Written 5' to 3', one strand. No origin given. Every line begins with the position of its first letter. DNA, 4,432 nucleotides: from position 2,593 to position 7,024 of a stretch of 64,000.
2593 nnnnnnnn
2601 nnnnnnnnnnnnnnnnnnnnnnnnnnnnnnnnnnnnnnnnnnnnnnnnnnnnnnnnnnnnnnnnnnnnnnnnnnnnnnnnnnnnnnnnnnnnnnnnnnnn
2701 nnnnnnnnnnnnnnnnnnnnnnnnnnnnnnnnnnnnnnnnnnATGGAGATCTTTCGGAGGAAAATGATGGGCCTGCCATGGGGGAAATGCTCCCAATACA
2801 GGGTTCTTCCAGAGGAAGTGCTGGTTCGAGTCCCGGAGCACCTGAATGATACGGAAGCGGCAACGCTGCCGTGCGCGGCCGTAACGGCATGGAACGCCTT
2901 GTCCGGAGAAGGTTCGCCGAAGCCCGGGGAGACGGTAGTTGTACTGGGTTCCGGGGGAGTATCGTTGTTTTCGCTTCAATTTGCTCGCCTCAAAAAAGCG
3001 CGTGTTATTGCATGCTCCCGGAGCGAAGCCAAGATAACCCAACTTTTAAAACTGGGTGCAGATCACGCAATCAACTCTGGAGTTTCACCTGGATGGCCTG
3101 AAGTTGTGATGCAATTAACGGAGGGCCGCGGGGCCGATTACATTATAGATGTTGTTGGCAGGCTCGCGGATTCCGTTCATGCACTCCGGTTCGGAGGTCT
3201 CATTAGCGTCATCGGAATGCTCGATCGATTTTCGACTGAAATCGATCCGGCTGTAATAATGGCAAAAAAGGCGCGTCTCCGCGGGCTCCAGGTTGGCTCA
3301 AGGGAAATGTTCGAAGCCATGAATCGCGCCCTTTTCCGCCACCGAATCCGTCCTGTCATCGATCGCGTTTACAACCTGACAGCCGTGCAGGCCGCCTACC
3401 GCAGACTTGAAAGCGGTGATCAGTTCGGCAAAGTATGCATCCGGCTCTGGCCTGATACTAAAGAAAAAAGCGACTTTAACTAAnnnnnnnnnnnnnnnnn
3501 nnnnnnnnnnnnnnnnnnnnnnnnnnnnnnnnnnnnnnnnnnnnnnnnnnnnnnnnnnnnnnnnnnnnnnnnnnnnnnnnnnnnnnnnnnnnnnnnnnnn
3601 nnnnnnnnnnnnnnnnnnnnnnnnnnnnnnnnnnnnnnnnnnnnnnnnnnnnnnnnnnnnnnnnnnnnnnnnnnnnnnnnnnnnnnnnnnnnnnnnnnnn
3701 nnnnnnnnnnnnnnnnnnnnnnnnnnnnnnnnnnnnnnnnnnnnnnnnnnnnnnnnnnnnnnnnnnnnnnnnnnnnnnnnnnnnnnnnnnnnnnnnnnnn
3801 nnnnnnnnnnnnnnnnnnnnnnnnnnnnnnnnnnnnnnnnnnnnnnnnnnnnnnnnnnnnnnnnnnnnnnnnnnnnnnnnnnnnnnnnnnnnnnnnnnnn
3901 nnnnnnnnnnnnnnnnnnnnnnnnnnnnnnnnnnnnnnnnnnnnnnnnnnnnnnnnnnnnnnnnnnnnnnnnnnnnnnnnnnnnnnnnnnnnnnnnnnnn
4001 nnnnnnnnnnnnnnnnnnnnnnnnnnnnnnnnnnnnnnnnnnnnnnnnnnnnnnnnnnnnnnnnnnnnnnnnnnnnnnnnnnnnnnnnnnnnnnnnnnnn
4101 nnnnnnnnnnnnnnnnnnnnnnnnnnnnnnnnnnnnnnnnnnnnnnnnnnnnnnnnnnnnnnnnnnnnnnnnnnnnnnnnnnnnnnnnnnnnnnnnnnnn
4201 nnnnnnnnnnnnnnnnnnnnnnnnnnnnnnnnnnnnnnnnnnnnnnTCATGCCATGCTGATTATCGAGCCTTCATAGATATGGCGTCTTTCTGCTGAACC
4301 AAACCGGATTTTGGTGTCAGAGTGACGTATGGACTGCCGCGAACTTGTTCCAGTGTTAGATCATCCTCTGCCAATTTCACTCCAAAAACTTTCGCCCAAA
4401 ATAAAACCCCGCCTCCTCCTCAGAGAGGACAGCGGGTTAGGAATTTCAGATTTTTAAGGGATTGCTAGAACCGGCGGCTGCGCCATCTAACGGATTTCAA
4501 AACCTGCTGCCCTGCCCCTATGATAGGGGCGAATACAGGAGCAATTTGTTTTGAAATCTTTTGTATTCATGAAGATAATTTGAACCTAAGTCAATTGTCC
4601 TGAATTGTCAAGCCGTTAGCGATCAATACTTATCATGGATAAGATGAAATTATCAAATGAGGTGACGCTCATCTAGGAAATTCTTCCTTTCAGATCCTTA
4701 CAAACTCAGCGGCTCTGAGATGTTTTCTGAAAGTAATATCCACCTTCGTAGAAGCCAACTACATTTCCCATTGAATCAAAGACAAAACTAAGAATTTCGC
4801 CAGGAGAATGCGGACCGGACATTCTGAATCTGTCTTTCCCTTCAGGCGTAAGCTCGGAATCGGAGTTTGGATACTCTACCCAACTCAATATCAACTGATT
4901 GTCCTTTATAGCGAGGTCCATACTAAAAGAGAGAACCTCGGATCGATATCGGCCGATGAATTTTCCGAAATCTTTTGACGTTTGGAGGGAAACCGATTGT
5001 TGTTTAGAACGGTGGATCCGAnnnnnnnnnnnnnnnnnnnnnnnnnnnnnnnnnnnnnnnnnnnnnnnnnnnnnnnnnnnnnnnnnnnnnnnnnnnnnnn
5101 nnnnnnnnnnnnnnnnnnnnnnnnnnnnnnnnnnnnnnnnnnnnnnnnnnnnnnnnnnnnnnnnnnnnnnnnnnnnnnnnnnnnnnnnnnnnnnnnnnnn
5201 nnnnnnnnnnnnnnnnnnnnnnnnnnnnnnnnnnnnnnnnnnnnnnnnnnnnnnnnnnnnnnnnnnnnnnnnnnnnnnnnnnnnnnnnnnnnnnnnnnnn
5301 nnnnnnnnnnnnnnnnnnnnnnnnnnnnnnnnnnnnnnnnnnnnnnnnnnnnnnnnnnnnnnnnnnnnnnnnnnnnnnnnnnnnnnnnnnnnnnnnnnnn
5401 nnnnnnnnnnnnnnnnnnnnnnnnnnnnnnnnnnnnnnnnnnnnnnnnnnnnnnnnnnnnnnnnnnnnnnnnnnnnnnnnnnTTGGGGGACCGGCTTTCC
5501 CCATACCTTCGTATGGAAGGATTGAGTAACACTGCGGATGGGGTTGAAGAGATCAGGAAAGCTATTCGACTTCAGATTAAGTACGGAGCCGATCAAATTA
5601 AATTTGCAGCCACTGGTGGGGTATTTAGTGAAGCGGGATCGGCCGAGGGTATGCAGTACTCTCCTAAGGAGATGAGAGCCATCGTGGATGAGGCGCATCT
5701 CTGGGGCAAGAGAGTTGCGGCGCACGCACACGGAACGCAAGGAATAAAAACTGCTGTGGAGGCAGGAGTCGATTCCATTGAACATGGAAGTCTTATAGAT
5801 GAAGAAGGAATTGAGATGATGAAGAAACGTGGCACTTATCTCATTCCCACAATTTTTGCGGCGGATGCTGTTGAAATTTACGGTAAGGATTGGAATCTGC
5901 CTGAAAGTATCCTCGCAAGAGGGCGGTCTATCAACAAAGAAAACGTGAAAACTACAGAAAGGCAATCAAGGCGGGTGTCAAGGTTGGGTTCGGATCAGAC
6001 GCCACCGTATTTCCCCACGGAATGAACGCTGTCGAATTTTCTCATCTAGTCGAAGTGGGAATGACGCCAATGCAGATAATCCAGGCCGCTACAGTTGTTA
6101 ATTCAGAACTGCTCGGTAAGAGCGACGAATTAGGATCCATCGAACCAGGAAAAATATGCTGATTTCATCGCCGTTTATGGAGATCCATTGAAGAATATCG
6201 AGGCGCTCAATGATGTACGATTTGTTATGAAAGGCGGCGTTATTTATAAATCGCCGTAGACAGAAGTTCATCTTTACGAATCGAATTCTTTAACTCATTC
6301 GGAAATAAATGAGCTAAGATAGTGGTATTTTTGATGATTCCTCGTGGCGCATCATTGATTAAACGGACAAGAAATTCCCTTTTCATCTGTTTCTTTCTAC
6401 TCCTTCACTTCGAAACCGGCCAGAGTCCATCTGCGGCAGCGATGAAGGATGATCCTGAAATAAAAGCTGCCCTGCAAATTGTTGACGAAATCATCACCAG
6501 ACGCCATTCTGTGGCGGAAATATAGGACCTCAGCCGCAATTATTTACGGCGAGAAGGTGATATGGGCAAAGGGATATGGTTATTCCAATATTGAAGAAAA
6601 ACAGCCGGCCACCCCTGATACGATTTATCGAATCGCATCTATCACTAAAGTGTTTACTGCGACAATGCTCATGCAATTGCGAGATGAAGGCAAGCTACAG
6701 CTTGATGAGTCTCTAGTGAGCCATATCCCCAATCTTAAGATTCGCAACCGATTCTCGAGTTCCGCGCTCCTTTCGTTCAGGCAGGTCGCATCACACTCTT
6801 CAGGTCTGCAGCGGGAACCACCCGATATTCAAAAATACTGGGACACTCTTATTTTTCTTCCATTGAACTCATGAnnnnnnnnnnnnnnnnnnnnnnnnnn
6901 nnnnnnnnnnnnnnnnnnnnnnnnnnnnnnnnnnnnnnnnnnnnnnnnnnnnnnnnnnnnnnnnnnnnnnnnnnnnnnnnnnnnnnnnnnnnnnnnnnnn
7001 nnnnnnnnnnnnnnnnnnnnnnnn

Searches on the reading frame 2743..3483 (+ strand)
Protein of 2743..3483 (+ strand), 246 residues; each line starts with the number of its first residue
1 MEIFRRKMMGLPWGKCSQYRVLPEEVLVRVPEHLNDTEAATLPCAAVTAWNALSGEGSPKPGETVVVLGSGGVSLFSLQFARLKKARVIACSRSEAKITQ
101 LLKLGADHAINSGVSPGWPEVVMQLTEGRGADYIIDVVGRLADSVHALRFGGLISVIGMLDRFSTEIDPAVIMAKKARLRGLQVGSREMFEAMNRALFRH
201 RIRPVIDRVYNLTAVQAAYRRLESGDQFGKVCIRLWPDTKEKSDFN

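Call 60: search_protein_families(library=pfam, proteins=[window:2743-3483:+], max_evalue=0.00001)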
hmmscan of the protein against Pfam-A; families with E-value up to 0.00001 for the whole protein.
window:2743-3483:+ (246 aa): 2 families
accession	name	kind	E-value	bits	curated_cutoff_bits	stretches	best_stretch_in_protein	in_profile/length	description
PF00107.32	ADH_zinc_N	-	4.5e-24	85.3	31.8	1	72-196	1-126/129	Zinc-binding dehydrogenase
PF13602.12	ADH_zinc_N_2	-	2.9e-15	57.8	27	1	104-231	1-132/134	Zinc-binding dehydrogenase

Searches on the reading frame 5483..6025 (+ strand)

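Call 10: search_protein_families(library=pfam, proteins=[window:5483-6025:+])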
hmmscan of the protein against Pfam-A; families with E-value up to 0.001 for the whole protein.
window:5483-6025:+ (180 aa): 1 family
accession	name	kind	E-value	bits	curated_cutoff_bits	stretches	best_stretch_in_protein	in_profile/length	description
PF01979.26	Amidohydro_1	-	9.1e-19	68.3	25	1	10-132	79-218/345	Amidohydrolase family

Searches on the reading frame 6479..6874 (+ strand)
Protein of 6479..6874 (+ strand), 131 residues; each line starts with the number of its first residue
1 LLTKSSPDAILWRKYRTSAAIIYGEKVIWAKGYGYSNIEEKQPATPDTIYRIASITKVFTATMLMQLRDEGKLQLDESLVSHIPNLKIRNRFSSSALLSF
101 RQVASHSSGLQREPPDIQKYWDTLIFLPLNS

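Call 10: search_protein_families(library=pfam, proteins=[window:6479-6874:+])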
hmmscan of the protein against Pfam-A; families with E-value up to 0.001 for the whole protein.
window:6479-6874:+ (131 aa): 1 family
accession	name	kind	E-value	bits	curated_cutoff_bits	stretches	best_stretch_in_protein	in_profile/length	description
PF00144.29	Beta-lactamase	-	4.6e-26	92.2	27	1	18-115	18-111/329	Beta-lactamase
